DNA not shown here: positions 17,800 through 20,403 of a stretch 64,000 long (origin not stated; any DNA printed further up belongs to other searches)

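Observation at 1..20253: Locus 1: giant / pilin-like / giant triad contiguous with an archaeosortase-like protein and an orphan PilB/FlaI-class ATPase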

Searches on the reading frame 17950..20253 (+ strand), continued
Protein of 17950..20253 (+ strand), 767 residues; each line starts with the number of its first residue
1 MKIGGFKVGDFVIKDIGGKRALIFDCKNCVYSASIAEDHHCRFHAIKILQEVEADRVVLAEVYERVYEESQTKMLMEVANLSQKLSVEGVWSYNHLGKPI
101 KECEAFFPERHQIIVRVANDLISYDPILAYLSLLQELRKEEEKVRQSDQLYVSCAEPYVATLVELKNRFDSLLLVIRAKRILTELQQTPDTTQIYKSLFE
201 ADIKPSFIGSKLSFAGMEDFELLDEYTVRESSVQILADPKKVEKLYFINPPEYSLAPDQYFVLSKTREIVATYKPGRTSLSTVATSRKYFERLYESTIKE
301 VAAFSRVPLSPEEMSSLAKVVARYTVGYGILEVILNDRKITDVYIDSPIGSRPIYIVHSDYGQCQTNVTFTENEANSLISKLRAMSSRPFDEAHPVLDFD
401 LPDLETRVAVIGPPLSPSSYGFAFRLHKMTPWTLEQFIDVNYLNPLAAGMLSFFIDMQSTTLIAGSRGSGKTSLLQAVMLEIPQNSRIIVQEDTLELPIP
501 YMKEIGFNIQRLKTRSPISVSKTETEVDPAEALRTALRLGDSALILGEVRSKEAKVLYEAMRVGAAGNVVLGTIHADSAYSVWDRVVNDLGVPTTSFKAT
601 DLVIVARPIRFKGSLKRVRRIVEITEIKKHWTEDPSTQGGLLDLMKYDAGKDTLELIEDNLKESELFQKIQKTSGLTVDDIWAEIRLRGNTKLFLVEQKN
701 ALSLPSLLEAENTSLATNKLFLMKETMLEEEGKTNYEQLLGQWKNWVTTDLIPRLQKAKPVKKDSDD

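Call 51: search_solved_structures(query=window:17950-20253:+, max_evalue=0.00001, show_alignments=1)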
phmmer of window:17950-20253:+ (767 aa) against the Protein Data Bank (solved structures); distinct sequences matched with E-value up to 0.00001: 9.
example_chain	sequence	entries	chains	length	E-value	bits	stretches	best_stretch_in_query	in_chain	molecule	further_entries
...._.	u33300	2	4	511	1.7e-31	112.6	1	315-686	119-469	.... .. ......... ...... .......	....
8rkd_E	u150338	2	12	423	2.8e-26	95.4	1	296-625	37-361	Pilus assembly ATPase CpaF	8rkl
8rjf_A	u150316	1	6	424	2.8e-26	95.4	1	296-625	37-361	Pilus assembly ATPase CpaF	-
9e24_A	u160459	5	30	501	4.2e-26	94.8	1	296-625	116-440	CpaF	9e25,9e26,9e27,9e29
4ii7_A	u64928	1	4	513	9e-26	93.7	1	325-652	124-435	FlaI ATPase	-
4ihq_A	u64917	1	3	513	6.1e-25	91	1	325-652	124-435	FlaI ATPase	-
2gza_A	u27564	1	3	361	7.9e-09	37.7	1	454-585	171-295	Type IV secretion system protein VirB11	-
6bge_A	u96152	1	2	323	8.9e-09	37.6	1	394-588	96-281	VirB11-like protein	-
1g6o_A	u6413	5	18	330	9.4e-09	37.5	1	394-588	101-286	CAG-ALPHA | virB11 homolog | Cag-alfa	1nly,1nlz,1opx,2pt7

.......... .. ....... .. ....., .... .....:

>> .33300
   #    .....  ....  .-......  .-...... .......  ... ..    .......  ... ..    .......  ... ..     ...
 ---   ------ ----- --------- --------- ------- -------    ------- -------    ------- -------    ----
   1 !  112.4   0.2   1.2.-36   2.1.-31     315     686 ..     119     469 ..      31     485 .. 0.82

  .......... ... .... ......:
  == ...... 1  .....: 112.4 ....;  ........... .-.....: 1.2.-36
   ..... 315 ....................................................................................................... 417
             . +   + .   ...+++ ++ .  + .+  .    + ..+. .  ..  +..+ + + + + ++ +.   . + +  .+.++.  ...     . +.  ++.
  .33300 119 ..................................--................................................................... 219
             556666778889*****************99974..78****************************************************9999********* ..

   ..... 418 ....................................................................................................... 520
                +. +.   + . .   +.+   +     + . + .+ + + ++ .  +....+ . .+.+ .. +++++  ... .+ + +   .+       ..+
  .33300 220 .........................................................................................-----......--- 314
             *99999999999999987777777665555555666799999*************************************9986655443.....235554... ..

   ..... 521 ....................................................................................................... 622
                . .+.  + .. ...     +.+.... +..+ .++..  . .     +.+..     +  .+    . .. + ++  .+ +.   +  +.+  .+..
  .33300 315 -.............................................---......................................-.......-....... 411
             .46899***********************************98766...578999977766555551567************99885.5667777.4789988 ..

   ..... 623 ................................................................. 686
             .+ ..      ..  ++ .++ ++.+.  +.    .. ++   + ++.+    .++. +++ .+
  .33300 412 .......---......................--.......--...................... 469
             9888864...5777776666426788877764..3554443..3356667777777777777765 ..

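Call 72: search_protein_families(library=ncbifam, proteins=[L020:94-4698:-, L023:15858-20810:+, L028:1448-6109:+, L040:3888-7613:-, P0148], max_evalue=1)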
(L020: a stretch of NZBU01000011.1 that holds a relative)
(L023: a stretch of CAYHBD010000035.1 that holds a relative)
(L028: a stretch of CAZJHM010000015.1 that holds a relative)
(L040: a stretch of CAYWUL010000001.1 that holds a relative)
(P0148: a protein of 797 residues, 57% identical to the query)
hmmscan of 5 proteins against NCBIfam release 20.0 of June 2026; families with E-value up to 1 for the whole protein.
L020:94-4698:- (1534 aa): 1 family
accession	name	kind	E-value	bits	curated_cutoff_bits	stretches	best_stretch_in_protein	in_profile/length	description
NF007451.0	PRK10016.1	equivalog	0.039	14.1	179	1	381-428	99-146/157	DNA gyrase inhibitor SbmC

L023:15858-20810:+ (1650 aa): 0 families

L028:1448-6109:+ (1553 aa): 0 families

L040:3888-7613:- (1241 aa): 0 families

P0148 (797 aa): 2 families
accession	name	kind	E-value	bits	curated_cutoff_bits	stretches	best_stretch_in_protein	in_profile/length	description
NF045773.1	cytochro_C550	exception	0.097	12.6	125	0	378-410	9-41/118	cytochrome c550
NF004496.1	PRK05842.1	equivalog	0.19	10.9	250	0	523-567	55-99/271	flagellar hook assembly protein FlgD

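Call 73: search_protein_families(library=pfam, proteins=[L020:94-4698:-, L028:1448-6109:+, L040:3888-7613:-, P0148, L028:981-1496:+], max_evalue=0.05)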
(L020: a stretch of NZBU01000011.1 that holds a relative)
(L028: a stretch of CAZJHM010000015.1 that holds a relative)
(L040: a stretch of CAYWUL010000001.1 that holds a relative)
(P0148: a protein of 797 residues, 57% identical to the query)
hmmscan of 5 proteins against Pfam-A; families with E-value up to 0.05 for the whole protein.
L020:94-4698:- (1534 aa): 0 families

L028:1448-6109:+ (1553 aa): 0 families

L040:3888-7613:- (1241 aa): 0 families

P0148 (797 aa): 1 family
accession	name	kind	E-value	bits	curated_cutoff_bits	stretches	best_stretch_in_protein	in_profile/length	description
PF03918.19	CcmH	-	0.032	13.9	25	0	491-530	88-127/143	Cytochrome C biogenesis protein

L028:981-1496:+ (171 aa): 1 family
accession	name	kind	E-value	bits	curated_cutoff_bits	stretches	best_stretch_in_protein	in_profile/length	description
PF04341.17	DUF485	-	0.041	14.3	28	1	104-155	16-67/88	Protein of unknown function, DUF485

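Call 74: predict_structure(alignment_id=A2)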
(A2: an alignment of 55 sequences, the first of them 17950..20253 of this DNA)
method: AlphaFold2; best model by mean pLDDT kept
length: 767 residues; sequences in the alignment: 55
mean_pLDDT: 75.0   pTM: 0.55
mean pLDDT of the five models: 75.0, 71.9, 67.7, 60.8, 58.5
residues with pLDDT >= 90: 145; 70-90: 359; 50-70: 191; < 50: 72
segments of 3 or more residues with pLDDT < 50: 2-6, 203-215, 346-350, 387-397, 411-420, 514-527, 760-767
pLDDT, mean of each block of 10 residues (from residue 1): 51 73 77 82 88 84 72 92 87 83 84 88 90 90 84 87 92 89 67 80 42 54 80 82 79 74 78 56 64 86 87 86 67 72 53 69 73 61 54 47 55 46 59 91 93 89 75 87 83 67 86 45 44 55 54 59 60 65 56 56 82 70 86 75 89 88 86 87 94 95 90 93 92 91 96 80 32
secondary structure, 60 per line:
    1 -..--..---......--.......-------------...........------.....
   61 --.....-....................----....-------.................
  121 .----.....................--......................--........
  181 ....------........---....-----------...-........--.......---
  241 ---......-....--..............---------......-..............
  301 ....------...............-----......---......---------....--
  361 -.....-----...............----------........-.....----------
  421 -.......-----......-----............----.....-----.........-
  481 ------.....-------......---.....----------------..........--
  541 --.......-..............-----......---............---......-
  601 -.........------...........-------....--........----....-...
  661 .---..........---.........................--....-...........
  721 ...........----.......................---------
elements in order (helices of 4 or more, strands of 3 or more residues): E11-16 E19-25 H39-49 E56-60 E63-67 H69-88 H93-96 H104-121 H126-146 H149-170 H173-184 H191-198 E202-205 E221-228 E231-237 E244-249 H251-254 H257-270 H280-285 H287-304 H311-325 H331-336 E340-345 E355-358 E362-366 H372-386 E397-401 E406-410 E422-428 H434-439 H445-456 E461-465 H471-479 E487-491 H499-504 E508-512 H529-538 E543-549 H551-564 E570-575 H579-590 H594-599 E602-610 E617-627 H635-638 E641-648 E653-656 H658-661 H665-674 H678-702 H705-708 H710-731 H736-758

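Call 79: fold_search(model_id=the predicted structure, library=pdb)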
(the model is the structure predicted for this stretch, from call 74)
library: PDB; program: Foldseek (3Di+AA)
matches with E <= 10: 1103; with E <= 0.001: 84
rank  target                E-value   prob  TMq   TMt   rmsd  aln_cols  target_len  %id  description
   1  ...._2                8.0e-26  1.00  0.50  0.72   6.2       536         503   21  Crystal structure of the archaeal secretion ATPase GspE in complex with AMP-PNP (released 2007-02-13)
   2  4ii7_C                8.0e-26  1.00  0.47  0.66   8.5       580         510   22  Archaellum Assembly ATPase FlaI (released 2013-03-06)
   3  4ii7_D                3.5e-25  1.00  0.41  0.59   9.3       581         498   22  Archaellum Assembly ATPase FlaI (released 2013-03-06)
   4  4ihq_A                6.5e-25  1.00  0.43  0.61   9.7       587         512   22  Archaellum Assembly ATPase FlaI bound to ADP (released 2013-03-06)
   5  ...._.                1.2e-24  1.00  0.46  0.65   7.2       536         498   20  Crystal structure of the archaeal secretion ATPase GspE in complex with AMP-PNP (released 2007-02-13)
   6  4ii7_B                1.7e-24  1.00  0.42  0.60   9.2       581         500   22  Archaellum Assembly ATPase FlaI (released 2013-03-06)
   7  4ii7_A                5.2e-24  1.00  0.47  0.66   8.5       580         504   23  Archaellum Assembly ATPase FlaI (released 2013-03-06)
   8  4ihq_C                1.1e-23  1.00  0.48  0.68   8.4       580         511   22  Archaellum Assembly ATPase FlaI bound to ADP (released 2013-03-06)
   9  8rkd_A                5.2e-19  1.00  0.36  0.58   7.1       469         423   23  TadA/CpaF with AMPPNP (released 2024-08-14)
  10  8rjf_A                5.5e-19  1.00  0.37  0.60   7.1       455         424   24  TadA/CpaF with ADP (released 2024-08-14)
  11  9e24_A                6.8e-18  1.00  0.33  0.53   8.5       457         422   24  Closed structure of CpaF without nucleotides (Apo dataset) (released 2025-04-23)
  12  8rkd_B                2.0e-16  1.00  0.33  0.55  10.6       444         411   22  TadA/CpaF with AMPPNP (released 2024-08-14)
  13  3jc8_Ba               1.6e-13  1.00  0.33  0.51   8.8       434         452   14  Architectural model of the type IVa pilus machine in a piliated state (released 2016-03-16)
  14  1g6o_A                3.0e-12  1.00  0.27  0.58   5.4       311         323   21  CRYSTAL STRUCTURE OF THE HELICOBACTER PYLORI ATPASE, HP0525, IN COMPLEX WITH ADP (released 2001-01-24)
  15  1nlz_B                5.5e-12  1.00  0.27  0.61   5.1       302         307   20  Crystal structure of unliganded traffic ATPase of the type IV secretion system of helicobacter pylori (released 2003-05-06)
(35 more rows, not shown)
